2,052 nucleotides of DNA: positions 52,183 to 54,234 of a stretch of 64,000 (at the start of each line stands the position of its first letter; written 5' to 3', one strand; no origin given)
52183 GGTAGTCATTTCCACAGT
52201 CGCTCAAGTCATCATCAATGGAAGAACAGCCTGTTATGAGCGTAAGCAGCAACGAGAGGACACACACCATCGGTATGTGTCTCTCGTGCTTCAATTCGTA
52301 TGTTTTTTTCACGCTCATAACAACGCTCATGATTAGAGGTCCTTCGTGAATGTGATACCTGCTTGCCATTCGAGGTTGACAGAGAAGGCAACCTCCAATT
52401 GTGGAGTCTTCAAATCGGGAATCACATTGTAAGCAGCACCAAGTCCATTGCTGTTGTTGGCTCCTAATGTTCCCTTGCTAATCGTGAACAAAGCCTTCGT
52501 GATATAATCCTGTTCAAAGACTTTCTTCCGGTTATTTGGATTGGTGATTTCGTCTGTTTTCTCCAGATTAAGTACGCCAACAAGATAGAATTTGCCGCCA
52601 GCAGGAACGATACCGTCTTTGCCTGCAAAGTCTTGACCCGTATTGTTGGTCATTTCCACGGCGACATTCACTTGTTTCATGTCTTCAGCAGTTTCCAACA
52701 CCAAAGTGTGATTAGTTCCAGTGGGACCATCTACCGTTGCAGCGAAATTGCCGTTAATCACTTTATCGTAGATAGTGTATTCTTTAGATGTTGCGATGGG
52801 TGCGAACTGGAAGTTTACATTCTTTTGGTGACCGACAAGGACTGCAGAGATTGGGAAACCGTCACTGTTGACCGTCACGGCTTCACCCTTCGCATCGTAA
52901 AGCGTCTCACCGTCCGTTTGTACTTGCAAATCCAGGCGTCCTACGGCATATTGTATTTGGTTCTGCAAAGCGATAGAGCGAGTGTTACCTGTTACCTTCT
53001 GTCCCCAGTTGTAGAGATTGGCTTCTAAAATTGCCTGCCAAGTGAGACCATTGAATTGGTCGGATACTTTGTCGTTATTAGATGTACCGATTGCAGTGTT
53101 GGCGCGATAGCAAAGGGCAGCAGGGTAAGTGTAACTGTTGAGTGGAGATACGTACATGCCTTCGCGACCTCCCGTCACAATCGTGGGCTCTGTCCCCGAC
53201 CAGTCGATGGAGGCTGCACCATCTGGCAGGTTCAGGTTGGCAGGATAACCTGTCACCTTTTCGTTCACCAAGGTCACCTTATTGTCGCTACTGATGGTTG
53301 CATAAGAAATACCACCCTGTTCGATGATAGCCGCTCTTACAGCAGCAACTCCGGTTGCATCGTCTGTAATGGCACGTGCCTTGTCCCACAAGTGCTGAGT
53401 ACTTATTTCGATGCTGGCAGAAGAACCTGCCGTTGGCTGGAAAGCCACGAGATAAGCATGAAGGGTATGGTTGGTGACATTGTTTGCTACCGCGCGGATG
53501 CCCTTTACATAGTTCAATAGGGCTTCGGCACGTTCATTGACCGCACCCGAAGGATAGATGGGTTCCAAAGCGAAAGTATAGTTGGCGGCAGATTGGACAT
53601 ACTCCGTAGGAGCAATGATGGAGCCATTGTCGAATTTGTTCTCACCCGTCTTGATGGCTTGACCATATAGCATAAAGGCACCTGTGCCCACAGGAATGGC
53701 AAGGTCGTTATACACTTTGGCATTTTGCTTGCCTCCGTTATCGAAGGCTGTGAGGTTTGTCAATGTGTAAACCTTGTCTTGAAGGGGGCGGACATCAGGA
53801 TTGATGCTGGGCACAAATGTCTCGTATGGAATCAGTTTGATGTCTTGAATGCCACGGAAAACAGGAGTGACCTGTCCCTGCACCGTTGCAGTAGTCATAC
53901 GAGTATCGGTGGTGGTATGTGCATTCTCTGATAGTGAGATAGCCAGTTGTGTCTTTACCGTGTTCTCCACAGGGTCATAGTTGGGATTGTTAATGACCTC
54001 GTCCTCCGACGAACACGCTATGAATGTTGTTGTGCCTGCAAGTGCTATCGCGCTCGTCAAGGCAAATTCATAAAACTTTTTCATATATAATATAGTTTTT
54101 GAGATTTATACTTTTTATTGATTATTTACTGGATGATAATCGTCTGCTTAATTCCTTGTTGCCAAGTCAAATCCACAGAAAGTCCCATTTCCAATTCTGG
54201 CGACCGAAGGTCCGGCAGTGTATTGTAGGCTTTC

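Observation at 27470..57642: Mfa-type (type V) pilus operon extended by two giant beta-helix-repeat proteins and a CxxC oxidoreductase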

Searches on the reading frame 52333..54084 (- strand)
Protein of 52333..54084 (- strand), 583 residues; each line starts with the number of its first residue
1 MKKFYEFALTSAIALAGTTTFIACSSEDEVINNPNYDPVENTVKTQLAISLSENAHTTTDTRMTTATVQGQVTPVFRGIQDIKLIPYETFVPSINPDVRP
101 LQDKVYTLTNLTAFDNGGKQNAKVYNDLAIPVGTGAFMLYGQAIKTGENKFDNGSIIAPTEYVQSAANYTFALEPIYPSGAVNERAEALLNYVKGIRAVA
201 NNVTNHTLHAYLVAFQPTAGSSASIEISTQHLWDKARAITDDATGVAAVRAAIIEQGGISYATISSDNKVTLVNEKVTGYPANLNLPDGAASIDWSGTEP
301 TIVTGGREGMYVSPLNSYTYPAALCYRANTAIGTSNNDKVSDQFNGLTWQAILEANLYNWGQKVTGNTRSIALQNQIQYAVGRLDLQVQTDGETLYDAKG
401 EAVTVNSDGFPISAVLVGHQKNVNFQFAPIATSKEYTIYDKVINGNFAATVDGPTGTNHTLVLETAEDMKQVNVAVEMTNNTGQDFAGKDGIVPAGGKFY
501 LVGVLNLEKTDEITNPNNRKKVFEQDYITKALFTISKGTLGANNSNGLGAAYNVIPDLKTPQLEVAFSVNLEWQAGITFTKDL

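Call 5: search_protein_families(library=pfam, proteins=[window:52333-54084:-], max_evalue=0.01)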
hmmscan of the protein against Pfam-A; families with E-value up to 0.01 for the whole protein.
window:52333-54084:- (583 aa): 0 families

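Call 7: search_protein_families(library=ncbifam, proteins=[window:52333-54084:-], max_evalue=0.1)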
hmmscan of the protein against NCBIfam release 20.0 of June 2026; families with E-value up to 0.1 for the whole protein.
window:52333-54084:- (583 aa): 0 families

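Call 17: find_homologous_proteins(query=window:52333-54084:-, max_evalue=0.001)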
Query window:52333-54084:- (583 aa): 1871 proteins with E <= 0.001 among 8000 candidates; the best 120 are listed.
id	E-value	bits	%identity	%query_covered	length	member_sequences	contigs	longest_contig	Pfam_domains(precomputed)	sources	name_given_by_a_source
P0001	0.0e+0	1295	100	100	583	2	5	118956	-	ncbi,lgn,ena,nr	ncbi:MAG: hypothetical protein IJ693_03845 [Bacteroidaceae bacterium]|nr:hypothetical protein [Bacte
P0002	0.0e+0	1116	87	100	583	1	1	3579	-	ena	-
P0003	5.0e-292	988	76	100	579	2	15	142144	-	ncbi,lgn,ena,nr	ncbi:MAG: hypothetical protein IJP82_11130 [Bacteroidaceae bacterium]|nr:hypothetical protein [Bacte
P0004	6.8e-217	740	61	99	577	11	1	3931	-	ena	-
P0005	2.6e-215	735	61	99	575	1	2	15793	-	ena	-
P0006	3.5e-212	724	60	99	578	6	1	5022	-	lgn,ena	-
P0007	8.3e-170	584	51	100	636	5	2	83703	-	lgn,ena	-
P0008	2.8e-168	579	52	99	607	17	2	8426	-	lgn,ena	-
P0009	7.3e-165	568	51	100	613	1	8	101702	-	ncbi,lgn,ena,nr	ncbi:MAG: hypothetical protein IJV17_00320 [Prevotella sp.]|nr:hypothetical protein [Prevotella sp.]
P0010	1.8e-163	563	50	100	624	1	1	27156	-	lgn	-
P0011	4.1e-161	556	49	100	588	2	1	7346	-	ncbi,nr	ncbi:MAG: hypothetical protein IJ569_03705 [Prevotella sp.]|nr:hypothetical protein [Prevotella sp.]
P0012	2.9e-160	553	50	99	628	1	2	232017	-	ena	-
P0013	8.3e-160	551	51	99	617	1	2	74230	-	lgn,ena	-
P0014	3.8e-158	546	50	99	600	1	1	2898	-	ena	-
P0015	7.3e-158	545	49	99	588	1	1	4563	-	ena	-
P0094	4.6e-106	374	42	99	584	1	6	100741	-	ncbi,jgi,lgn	jgi:hypothetical protein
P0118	3.7e-100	355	39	100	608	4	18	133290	-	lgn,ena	-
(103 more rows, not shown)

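Call 21: search_solved_structures(query=A1, max_evalue=10)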
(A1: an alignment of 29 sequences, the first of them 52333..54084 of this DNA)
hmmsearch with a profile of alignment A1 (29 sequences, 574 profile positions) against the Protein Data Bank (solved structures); distinct sequences matched with E-value up to 10: 0.

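Call 26: find_encoding_contigs(protein=P0003, flank=10000, max_places=3)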
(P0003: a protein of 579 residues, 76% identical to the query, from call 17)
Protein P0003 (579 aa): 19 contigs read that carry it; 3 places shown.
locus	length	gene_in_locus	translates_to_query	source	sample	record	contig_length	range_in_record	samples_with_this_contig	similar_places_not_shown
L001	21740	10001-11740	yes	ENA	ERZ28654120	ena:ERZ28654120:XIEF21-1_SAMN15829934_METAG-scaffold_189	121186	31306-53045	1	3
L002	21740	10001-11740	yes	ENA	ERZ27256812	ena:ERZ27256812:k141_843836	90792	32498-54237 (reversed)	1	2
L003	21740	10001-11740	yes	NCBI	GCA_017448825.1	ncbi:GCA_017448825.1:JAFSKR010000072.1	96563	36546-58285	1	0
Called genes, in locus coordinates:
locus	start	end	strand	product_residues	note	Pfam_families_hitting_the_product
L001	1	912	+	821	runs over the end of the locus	PF13802:Gal_mutarotas_2 (faint), PF01055:Glyco_hydro_31_2nd, PF21365:Glyco_hydro_31_3rd, PF17137:DUF5110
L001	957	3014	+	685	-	PF04616:Glyco_hydro_43, PF03422:CBM_6 (weak)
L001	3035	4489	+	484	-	PF04616:Glyco_hydro_43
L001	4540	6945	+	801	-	PF02230:Abhydrolase_2 (weak), PF03629:SASA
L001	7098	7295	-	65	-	-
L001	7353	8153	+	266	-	PF12099:DUF3575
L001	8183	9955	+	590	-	-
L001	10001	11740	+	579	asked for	-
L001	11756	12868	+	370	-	-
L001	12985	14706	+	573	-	-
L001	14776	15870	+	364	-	-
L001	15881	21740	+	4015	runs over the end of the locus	-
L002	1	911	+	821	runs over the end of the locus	PF13802:Gal_mutarotas_2 (faint), PF01055:Glyco_hydro_31_2nd, PF21365:Glyco_hydro_31_3rd, PF17137:DUF5110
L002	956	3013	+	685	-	PF04616:Glyco_hydro_43, PF03422:CBM_6 (weak)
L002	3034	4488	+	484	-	PF04616:Glyco_hydro_43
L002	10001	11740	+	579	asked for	-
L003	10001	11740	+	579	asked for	-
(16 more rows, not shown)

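Call 27: find_encoding_contigs(protein=P0012, flank=10000, max_places=2)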
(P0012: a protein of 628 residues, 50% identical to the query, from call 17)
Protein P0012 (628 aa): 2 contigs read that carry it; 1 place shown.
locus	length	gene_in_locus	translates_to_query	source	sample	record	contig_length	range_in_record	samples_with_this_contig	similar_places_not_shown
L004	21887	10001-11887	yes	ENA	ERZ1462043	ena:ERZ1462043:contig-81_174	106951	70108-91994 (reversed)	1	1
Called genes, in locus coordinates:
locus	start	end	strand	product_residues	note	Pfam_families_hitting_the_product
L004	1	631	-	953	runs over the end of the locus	PF01835:MG2 (weak)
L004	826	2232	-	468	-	PF11638:DnaA_N, PF00308:Bac_DnaA, PF01637:ATPase_2 (faint), PF00910:RNA_helicase (weak), PF08299:Bac_DnaA_C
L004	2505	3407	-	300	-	PF28542:DUF8434, PF02470:MlaD, PF28544:Helical_needle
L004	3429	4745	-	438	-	PF01520:Amidase_3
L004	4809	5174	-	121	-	PF02152:FolB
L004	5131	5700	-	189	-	-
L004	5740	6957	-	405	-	PF04055:Radical_SAM, PF13186:SPASM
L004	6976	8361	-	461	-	PF00884:Sulfatase, PF01663:Phosphodiest, PF16347:SGSH_C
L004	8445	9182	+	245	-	PF00881:Nitroreductase, PF14512:TM1586_NiRdase (faint)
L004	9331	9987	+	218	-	PF12099:DUF3575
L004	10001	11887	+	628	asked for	-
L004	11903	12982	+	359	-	-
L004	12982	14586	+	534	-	-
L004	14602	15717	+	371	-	PF06321:P_gingi_FimA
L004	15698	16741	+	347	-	-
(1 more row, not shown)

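Call 28: predict_structure(alignment_id=A1)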
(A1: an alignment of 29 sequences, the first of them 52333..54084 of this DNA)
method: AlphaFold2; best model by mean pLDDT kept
length: 583 residues; sequences in the alignment: 29
mean_pLDDT: 80.5   pTM: 0.77
mean pLDDT of the five models: 80.5, 80.1, 79.9, 76.0, 74.9
residues with pLDDT >= 90: 200; 70-90: 279; 50-70: 51; < 50: 53
segments of 3 or more residues with pLDDT < 50: 1-28, 56-66, 68-70, 562-571
pLDDT, mean of each block of 10 residues (from residue 1): 39 35 41 82 82 49 39 63 93 88 91 61 79 94 85 89 92 86 83 93 90 88 91 93 94 94 95 93 88 83 67 83 88 86 72 84 89 83 86 93 92 90 90 89 85 85 78 90 88 86 85 73 78 91 89 75 34 64 79
secondary structure, 60 per line:
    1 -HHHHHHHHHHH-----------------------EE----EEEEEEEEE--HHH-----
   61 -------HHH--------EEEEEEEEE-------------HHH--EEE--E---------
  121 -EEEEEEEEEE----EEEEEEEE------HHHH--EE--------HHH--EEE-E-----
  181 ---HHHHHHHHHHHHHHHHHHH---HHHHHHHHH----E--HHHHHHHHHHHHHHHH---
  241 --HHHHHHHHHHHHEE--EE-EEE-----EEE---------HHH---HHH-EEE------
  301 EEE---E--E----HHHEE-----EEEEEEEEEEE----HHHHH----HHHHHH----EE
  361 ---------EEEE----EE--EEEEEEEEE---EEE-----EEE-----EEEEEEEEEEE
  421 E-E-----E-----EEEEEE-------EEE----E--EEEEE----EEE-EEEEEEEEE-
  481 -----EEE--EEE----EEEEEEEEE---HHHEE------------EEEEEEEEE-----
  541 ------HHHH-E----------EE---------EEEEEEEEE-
elements in order: H2-12 E42-50 E79-87 E106-108 E122-131 E136-143 H150-153 E171-173 H184-202 H206-214 H222-237 H243-254 E262-264 E270-272 E292-294 E301-303 E325-335 H340-344 H349-354 E370-373 E382-390 E394-396 E402-404 E410-421 E435-440 E448-450 E458-462 E467-469 E471-479 E486-488 E491-493 E498-506 E527-535 H547-550 E574-582

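Call 29: find_encoding_contigs(protein=P0094, flank=10000, max_places=2)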
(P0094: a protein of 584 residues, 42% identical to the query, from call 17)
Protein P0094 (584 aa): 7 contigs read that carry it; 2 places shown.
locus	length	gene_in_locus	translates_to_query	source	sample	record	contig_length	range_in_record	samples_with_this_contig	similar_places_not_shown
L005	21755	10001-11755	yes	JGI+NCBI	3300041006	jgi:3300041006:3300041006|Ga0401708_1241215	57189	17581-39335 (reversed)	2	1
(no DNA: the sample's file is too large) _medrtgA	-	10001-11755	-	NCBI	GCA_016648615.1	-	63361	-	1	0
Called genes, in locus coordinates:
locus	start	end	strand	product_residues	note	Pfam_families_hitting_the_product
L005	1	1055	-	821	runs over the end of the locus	PF02837:Glyco_hydro_2_N, PF09134:Invasin_D3 (faint), PF22666:Glyco_hydro_2_N2 (weak), PF00703:Glyco_hydro_2, PF02836:Glyco_hydro_2_C, PF16355:DUF4982, PF18565:Glyco_hydro2_C5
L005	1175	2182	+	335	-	PF07745:Glyco_hydro_53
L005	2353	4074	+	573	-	PF00920:ILVD_EDD_N, PF24877:ILV_EDD_C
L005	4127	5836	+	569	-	PF02776:TPP_enzyme_N, PF00205:TPP_enzyme_M, PF02775:TPP_enzyme_C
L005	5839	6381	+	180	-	PF01842:ACT, PF22629:ACT_AHAS_ss, PF13710:ACT_5 (faint), PF10369:ALS_ss_C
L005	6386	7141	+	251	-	PF01643:Acyl-ACP_TE, PF20791:Acyl-ACP_TE_C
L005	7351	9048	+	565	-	PF13424:TPR_12 (faint), PF12833:HTH_18, PF00165:HTH_AraC (weak)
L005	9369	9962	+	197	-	PF12099:DUF3575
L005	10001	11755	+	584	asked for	-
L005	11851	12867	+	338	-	-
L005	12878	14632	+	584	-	-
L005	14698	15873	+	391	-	PF06321:P_gingi_FimA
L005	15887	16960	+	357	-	-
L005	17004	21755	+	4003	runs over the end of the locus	-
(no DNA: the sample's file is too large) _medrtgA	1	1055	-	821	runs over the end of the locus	PF02837:Glyco_hydro_2_N, PF09134:Invasin_D3 (faint), PF22666:Glyco_hydro_2_N2 (weak), PF00703:Glyco_hydro_2, PF02836:Glyco_hydro_2_C, PF16355:DUF4982, PF18565:Glyco_hydro2_C5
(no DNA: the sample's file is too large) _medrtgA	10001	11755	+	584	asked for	-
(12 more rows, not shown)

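Call 30: find_encoding_contigs(protein=P0118, flank=10000, max_places=2)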
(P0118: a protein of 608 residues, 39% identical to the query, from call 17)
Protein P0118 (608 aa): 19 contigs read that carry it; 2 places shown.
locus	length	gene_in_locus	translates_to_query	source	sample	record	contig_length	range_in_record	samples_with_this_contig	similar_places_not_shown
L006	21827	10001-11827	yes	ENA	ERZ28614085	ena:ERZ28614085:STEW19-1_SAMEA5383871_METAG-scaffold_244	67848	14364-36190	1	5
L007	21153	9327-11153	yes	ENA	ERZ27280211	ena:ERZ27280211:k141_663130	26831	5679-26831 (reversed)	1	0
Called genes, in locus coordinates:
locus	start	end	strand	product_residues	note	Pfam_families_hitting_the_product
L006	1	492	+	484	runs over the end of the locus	PF00083:Sugar_tr, PF07690:MFS_1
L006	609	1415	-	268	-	PF14512:TM1586_NiRdase (faint), PF00881:Nitroreductase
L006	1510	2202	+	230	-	-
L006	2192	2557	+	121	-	PF02152:FolB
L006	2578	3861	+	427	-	PF01520:Amidase_3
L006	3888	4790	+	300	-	PF28542:DUF8434, PF02470:MlaD, PF06103:DUF948 (faint), PF28544:Helical_needle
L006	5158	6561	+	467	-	PF11638:DnaA_N, PF00308:Bac_DnaA, PF01637:ATPase_2 (weak), PF01695:IstB_IS21 (weak), PF00910:RNA_helicase (weak), PF08299:Bac_DnaA_C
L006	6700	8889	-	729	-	PF07715:Plug, PF00593:TonB_dep_Rec_b-barrel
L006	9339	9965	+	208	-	PF12099:DUF3575, PF03797:Autotransporter (weak)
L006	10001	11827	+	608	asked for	-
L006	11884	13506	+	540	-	PF09820:AAA-ATPase_like, PF08011:PDDEXK_9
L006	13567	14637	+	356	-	-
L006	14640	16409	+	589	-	-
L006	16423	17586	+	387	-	PF06321:P_gingi_FimA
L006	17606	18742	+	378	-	-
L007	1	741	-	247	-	?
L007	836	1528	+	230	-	-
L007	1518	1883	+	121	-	PF02152:FolB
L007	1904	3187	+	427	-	PF01520:Amidase_3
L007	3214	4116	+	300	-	PF28542:DUF8434, PF02470:MlaD, PF06103:DUF948 (faint), PF28544:Helical_needle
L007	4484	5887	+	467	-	PF11638:DnaA_N, PF00308:Bac_DnaA, PF01637:ATPase_2 (weak), PF01695:IstB_IS21 (weak), PF00910:RNA_helicase (weak), PF08299:Bac_DnaA_C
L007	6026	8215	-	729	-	PF07715:Plug, PF00593:TonB_dep_Rec_b-barrel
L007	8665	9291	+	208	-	PF12099:DUF3575, PF03797:Autotransporter (weak)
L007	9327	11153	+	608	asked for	-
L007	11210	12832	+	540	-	PF09820:AAA-ATPase_like, PF08011:PDDEXK_9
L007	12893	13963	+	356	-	-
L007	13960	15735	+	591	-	-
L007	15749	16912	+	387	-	PF06321:P_gingi_FimA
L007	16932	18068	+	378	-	-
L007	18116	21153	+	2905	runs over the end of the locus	?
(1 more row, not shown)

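Call 33: fold_search(model_id=the predicted structure, library=pdb)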
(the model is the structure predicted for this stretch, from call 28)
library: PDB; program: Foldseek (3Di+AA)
matches with E <= 10: 366; with E <= 0.001: 6
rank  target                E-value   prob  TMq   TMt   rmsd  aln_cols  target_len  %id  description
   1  4gpv_A                6.3e-05  1.00  0.29  0.46  13.8       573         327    9  Crystal structure of a putative cell adhesion protein (BACEGG_00536) from Bacteroides eggerthii DSM 20697 at 1.67 A re (released 2012-09-19)
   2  4gpv_B                6.6e-05  1.00  0.28  0.44  19.3       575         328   10  Crystal structure of a putative cell adhesion protein (BACEGG_00536) from Bacteroides eggerthii DSM 20697 at 1.67 A re (released 2012-09-19)
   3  3sy6_A                3.6e-04  0.63  0.14  0.26  23.5       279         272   11  Crystal structure of a fimbrial protein BF1861 [Bacteroides fragilis NCTC 9343] (BF1861) from Bacteroides fragilis NCT (released 2011-08-24)
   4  4rdb                  3.9e-04  0.75  0.15  0.25  23.8       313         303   13  Crystal structure of an immunoreactive 32 kDa antigen PG49 (PG_0181) from Porphyromonas gingivalis W83 at 1.45 A resolut (released 2014-12-03)
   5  3sy6_B                5.7e-04  0.60  0.14  0.27  22.8       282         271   10  Crystal structure of a fimbrial protein BF1861 [Bacteroides fragilis NCTC 9343] (BF1861) from Bacteroides fragilis NCT (released 2011-08-24)
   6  5nf3                  9.0e-04  0.84  0.29  0.33  13.9       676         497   10  The fimbrial shaft protein Mfa1 from Porphyromonas gingivalis-C-terminal deletion (released 2018-02-07)
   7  5cag                  1.3e-03  0.99  0.26  0.46   7.9       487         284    8  Crystal structure of a putative adhesin (BACOVA_02677) from Bacteroides ovatus ATCC 8483 at 3.00 A resolution (PSI Commu (released 2015-10-14)
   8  3t2l                  1.3e-03  0.97  0.16  0.30   7.5       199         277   10  Crystal structure of a Putative cell adhesion protein (BF1858) from Bacteroides fragilis NCTC 9343 at 2.33 A resolution (released 2011-08-10)
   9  4h40_B                2.0e-03  0.28  0.12  0.20  25.2       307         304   11  Crystal structure of a putative cell adhesion protein (BF2867) from Bacteroides fragilis NCTC 9343 at 2.57 A resolutio (released 2012-10-03)
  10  4jg5                  2.2e-03  0.90  0.26  0.40  19.9       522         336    8  Crystal structure of a putative cell adhesion protein (BDI_3519) from Parabacteroides distasonis ATCC 8503 at 2.34 A res (released 2013-03-20)
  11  3up6_B                2.8e-03  0.35  0.14  0.23  25.6       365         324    8  Crystal structure of a putative cell adhesion protein (BACOVA_04078) from Bacteroides ovatus ATCC 8483 at 2.80 A resol (released 2011-12-21)
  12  4k4k_B                4.0e-03  0.82  0.14  0.26   6.8       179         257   15  Crystal structure of a putative cell adhesion protein (BACUNI_00621) from Bacteroides uniformis ATCC 8492 at 1.67 A re (released 2013-05-01)
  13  4h40_A                4.0e-03  0.38  0.14  0.23  19.0       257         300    9  Crystal structure of a putative cell adhesion protein (BF2867) from Bacteroides fragilis NCTC 9343 at 2.57 A resolutio (released 2012-10-03)
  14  3up6_A                4.2e-03  0.38  0.15  0.24  22.1       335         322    9  Crystal structure of a putative cell adhesion protein (BACOVA_04078) from Bacteroides ovatus ATCC 8483 at 2.80 A resol (released 2011-12-21)
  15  4k4k_A                5.9e-03  0.44  0.15  0.28  18.4       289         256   12  Crystal structure of a putative cell adhesion protein (BACUNI_00621) from Bacteroides uniformis ATCC 8492 at 1.67 A re (released 2013-05-01)
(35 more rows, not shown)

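Call 42: find_related_loci(query=A1, collection=genome_contigs, flank=10000)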
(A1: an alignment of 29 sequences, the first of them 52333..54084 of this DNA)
Query A1 (583 aa) in genome_contigs; peptide patterns used: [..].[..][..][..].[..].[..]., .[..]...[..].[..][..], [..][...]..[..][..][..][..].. (x = any residue, [..] = any of these).
176 stretches matched a pattern; 84 encode a relative of the query (tblastn E <= 1e-3); the best 80 are kept; 80 distinct loci.
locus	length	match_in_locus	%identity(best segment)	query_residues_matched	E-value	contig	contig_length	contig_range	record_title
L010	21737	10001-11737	76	1-583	0e+0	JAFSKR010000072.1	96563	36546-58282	MAG: Bacteroidaceae bacterium isolate RGIG3230 Goat_Reticulum-2__c597915, whole genome shotgun sequence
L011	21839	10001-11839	51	1-583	3e-179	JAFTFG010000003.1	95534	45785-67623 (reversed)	MAG: Prevotella sp. isolate RGIG3765 Roe_deer_Abomasum-2__c111, whole genome shotgun sequence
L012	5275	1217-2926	41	47-583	4e-105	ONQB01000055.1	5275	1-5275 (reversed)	uncultured Prevotella sp. isolate RUG541 genome assembly, contig: scaffold_11247, whole genome shotgun sequence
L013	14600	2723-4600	38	1-580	7e-102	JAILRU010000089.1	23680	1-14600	MAG: Bacteroidaceae bacterium isolate RUI392 k141_11822188_flag=0_multi=20.4129_len=23680, whole genome shotgun sequence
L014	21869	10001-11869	38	1-579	4e-100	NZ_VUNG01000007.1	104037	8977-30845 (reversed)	Hallella mizrahii strain LKV-178-WT-2A seq7, whole genome shotgun sequence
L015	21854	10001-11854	37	1-583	2e-94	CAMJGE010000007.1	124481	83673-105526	MAG: uncultured Prevotella sp. isolate SRR12081293_bin.78_metaWRAP_v1.3_MAG genome assembly, contig: ERZ12289773.105, wh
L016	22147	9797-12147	37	1-583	8e-93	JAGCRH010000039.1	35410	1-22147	MAG: Prevotella sp. isolate RGIG10051 Yak_Rumen-1__c642312, whole genome shotgun sequence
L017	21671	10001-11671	39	52-580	1e-91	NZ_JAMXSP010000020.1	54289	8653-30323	Hallella absiana strain YH-C38 contig20, whole genome shotgun sequence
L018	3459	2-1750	37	32-579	6e-93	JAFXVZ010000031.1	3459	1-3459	MAG: Bacteroidaceae bacterium isolate RGIG6796 Sheep_Rumen-3__c903542, whole genome shotgun sequence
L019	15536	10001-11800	36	1-579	2e-90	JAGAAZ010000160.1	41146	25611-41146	MAG: Bacteroidaceae bacterium isolate RGIG8278 Water_buffalos_Rumen-5__c2367951, whole genome shotgun sequence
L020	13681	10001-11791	38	1-579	6e-90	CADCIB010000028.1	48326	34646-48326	MAG: uncultured Prevotellaceae bacterium isolate RUG14668 genome assembly, contig: RUG14668_asm_28, whole genome shotgun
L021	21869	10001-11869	36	1-583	4e-89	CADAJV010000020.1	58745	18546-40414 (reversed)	MAG: uncultured Bacteroidales bacterium isolate RUG13363 genome assembly, contig: RUG13363_asm_20, whole genome shotgun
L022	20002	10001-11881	38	1-579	1e-88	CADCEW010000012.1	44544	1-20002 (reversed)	MAG: uncultured Prevotellaceae bacterium isolate RUG14585 genome assembly, contig: RUG14585_asm_12, whole genome shotgun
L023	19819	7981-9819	36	1-583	2e-92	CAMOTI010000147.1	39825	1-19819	MAG: uncultured Prevotellaceae bacterium isolate SRR873607_bin.20_metaWRAP_v1.3_MAG genome assembly, contig: ERZ1756086_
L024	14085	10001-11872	35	1-583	8e-88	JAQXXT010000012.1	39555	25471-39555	MAG: Prevotellaceae bacterium isolate SUG1619 k141_284674, whole genome shotgun sequence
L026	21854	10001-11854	35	1-583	1e-86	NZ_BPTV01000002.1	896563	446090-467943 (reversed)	Prevotella lacticifex strain JCM 34664, DSM 112675 sequence02, whole genome shotgun sequence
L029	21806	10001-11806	36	1-583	3e-80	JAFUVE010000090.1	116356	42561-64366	MAG: Bacteroidaceae bacterium isolate RGIG4855 Roe_deer_Rumen-1__c15486, whole genome shotgun sequence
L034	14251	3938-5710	33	1-580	2e-76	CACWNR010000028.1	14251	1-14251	MAG: uncultured Bacteroidales bacterium isolate RUG10750 genome assembly, contig: RUG10750_asm_28, whole genome shotgun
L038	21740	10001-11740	34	1-583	1e-75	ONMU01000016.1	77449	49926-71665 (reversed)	uncultured Bacteroidales bacterium isolate RUG454 genome assembly, contig: scaffold_710, whole genome shotgun sequence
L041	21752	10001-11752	34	4-583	2e-75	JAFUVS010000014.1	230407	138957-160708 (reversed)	MAG: Paludibacteraceae bacterium isolate RGIG4869 Roe_deer_Rumen-1__c8011, whole genome shotgun sequence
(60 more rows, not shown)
